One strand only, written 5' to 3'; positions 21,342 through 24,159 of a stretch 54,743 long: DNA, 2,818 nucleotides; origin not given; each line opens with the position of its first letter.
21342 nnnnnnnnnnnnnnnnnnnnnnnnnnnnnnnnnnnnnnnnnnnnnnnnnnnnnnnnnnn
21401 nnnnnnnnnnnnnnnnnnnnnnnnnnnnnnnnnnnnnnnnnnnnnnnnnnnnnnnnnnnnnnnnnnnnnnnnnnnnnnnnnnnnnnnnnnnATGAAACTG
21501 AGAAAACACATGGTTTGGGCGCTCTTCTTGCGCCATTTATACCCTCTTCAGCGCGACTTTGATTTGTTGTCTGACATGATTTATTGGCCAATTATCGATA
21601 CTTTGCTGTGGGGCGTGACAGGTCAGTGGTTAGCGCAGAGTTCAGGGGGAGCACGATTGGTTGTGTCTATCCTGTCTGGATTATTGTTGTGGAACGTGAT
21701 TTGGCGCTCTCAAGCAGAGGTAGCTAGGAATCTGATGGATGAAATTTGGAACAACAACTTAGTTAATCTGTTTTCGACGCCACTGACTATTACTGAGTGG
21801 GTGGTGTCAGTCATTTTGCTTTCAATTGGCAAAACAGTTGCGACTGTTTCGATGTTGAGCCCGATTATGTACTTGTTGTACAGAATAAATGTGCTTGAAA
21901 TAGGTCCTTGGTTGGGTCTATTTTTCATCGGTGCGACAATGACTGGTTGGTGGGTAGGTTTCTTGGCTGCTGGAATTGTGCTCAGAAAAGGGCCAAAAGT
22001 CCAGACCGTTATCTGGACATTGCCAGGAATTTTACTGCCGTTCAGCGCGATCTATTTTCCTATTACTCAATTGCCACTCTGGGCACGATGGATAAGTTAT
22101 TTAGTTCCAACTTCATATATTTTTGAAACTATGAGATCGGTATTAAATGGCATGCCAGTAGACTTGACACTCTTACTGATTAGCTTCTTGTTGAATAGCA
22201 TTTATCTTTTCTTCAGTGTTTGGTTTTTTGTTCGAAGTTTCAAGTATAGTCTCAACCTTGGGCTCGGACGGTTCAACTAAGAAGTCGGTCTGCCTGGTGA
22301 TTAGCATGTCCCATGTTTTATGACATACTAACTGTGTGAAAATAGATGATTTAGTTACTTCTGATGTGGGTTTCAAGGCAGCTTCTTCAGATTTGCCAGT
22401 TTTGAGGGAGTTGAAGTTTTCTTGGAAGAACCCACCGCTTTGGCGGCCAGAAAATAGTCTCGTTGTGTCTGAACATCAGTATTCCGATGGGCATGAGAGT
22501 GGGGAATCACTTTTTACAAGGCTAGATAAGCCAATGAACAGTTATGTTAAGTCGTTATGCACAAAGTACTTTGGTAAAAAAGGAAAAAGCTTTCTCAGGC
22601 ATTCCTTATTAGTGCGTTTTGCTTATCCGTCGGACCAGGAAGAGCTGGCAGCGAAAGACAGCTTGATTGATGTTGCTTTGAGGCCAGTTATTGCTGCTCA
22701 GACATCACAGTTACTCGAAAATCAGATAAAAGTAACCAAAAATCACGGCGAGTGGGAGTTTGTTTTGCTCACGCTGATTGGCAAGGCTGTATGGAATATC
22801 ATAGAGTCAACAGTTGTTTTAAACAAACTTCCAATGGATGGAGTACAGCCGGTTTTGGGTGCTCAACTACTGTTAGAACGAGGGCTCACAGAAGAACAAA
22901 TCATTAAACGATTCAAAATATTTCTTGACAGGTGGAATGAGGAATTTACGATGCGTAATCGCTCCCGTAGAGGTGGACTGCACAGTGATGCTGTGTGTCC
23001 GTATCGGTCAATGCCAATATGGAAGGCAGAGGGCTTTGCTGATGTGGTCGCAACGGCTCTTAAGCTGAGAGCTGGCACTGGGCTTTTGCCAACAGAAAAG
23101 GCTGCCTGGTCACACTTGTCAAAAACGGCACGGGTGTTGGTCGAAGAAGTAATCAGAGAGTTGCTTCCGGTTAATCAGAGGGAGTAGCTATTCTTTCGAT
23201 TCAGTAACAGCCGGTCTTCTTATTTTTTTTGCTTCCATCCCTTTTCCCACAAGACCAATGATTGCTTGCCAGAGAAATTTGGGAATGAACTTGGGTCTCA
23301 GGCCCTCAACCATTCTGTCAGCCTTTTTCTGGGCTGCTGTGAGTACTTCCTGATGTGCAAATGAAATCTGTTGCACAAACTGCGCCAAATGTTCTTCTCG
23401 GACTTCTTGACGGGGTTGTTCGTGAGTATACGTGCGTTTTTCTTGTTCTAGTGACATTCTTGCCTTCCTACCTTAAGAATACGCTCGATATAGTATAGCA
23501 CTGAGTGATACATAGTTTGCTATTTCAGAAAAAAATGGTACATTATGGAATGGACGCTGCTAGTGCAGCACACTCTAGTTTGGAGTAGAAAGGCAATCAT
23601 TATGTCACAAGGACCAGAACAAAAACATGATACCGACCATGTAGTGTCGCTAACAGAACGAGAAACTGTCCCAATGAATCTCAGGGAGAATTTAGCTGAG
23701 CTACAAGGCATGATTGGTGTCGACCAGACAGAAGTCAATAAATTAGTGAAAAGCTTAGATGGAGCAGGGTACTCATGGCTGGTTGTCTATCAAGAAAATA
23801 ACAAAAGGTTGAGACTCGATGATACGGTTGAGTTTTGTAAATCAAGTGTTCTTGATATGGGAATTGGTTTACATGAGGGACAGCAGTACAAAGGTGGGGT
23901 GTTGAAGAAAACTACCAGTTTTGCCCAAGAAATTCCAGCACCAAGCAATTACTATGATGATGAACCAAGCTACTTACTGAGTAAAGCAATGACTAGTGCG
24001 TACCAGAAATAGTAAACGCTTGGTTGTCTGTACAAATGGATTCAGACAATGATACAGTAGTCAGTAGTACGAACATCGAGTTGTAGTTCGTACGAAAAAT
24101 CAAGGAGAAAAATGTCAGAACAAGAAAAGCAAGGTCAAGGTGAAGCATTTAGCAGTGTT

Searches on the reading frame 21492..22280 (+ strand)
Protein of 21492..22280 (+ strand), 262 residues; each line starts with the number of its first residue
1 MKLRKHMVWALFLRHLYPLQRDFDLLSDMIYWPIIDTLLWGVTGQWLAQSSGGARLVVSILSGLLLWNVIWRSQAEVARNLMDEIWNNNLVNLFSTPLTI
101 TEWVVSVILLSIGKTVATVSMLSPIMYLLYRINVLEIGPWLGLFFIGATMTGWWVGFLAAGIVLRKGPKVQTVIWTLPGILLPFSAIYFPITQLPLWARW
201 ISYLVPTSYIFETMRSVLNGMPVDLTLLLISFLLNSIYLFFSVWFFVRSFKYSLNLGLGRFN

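Call 6: search_protein_families(library=pfam, proteins=[window:21492-22277:+], max_evalue=1)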
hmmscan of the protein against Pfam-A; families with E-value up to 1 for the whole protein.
window:21492-22277:+ (262 aa): 2 families
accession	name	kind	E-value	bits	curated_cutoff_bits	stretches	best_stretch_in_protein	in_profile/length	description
PF01061.29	ABC2_membrane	-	9.8e-09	35.5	26.9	1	29-218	20-210/211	ABC-2 type transporter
PF12698.13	ABC2_membrane_3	-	0.00027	20.6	31.6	1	57-245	160-344/347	ABC-2 family transporter protein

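Call 57: find_related_loci(query=window:21492-22277:+, collection=metagenome_contigs, flank=10000)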
Query window:21492-22277:+ (262 aa) in metagenome_contigs; peptide patterns used: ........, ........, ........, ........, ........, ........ (x = any residue, [..] = any of these).
367 stretches matched a pattern; 59 encode a relative of the query (tblastn E <= 1e-3); 59 distinct loci.
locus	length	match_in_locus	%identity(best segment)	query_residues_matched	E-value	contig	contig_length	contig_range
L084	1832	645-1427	67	2-262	4e-123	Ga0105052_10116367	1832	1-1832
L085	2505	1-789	67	4-262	2e-119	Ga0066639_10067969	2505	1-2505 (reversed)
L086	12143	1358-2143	66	5-262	4e-110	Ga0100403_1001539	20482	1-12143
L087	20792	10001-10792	65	3-262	5e-109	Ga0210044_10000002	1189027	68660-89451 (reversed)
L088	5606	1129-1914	62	1-262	1e-107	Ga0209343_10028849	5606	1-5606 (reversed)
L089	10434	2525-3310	62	1-262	1e-107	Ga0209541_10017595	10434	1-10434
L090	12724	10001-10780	62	2-261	1e-107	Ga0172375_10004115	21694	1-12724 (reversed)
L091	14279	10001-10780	62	2-261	1e-107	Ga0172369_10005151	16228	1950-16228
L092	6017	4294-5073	62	2-261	1e-105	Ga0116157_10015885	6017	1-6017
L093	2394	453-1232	61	1-262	1e-109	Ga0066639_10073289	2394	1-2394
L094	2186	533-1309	61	4-262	1e-106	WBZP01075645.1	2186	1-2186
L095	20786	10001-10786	60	1-262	1e-101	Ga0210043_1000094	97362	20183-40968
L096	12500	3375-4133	64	10-262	3e-101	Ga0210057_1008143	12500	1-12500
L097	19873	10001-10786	60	1-262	1e-101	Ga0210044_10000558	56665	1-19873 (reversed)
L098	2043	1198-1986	59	3-261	8e-106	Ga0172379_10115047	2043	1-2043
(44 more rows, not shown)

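Call 70: find_encoding_contigs(protein=window:21492-22280:+, flank=10000, max_places=6)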
Protein window:21492-22280:+ (262 aa): 2 contigs read that carry it; 2 places shown.
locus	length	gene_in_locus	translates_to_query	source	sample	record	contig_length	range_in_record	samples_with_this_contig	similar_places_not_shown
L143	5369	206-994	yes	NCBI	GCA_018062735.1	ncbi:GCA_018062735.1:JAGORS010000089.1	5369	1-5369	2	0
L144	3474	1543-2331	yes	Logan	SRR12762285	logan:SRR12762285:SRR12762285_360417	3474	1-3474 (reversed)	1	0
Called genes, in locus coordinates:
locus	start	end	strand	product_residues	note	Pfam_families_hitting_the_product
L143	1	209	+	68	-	?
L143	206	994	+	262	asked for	PF01061:ABC2_membrane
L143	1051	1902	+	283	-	-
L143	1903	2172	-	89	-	-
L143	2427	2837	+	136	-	-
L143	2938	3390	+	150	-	-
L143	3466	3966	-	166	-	-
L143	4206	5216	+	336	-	-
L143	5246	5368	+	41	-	?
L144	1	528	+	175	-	?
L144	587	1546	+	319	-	PF00005:ABC_tran, PF13304:AAA_21 (weak)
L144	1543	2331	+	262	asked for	PF01061:ABC2_membrane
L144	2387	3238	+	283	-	-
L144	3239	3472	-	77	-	?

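Call 89: search_protein_families(library=ncbifam, proteins=[window:21492-22277:+], max_evalue=0.00001)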
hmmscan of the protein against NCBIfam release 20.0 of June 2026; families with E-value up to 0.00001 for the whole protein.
window:21492-22277:+ (262 aa): 0 families

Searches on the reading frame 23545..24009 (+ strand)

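Call 10: search_protein_families(library=ncbifam, proteins=[window:23545-24009:+], max_evalue=1)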
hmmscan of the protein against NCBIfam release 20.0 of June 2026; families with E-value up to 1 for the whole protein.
window:23545-24009:+ (155 aa): 1 family
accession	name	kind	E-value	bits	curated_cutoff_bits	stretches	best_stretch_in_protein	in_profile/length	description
NF004802.0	PRK06153.1-1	equivalog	0.011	14.6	601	1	64-127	255-317/391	hypothetical protein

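Call 21: search_protein_families(library=pfam, proteins=[window:23545-24009:+], max_evalue=0.001)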
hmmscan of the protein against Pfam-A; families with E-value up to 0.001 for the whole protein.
window:23545-24009:+ (155 aa): 0 families

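Call 37: search_protein_families(library=phrogs, proteins=[window:23545-24009:+], max_evalue=0.01)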
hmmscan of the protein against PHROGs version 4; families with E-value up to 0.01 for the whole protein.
window:23545-24009:+ (155 aa): 0 families

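Call 38: search_protein_families(library=padloc, proteins=[window:23545-24009:+], max_evalue=0.01)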
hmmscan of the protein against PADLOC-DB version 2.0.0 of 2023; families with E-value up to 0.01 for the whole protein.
window:23545-24009:+ (155 aa): 0 families
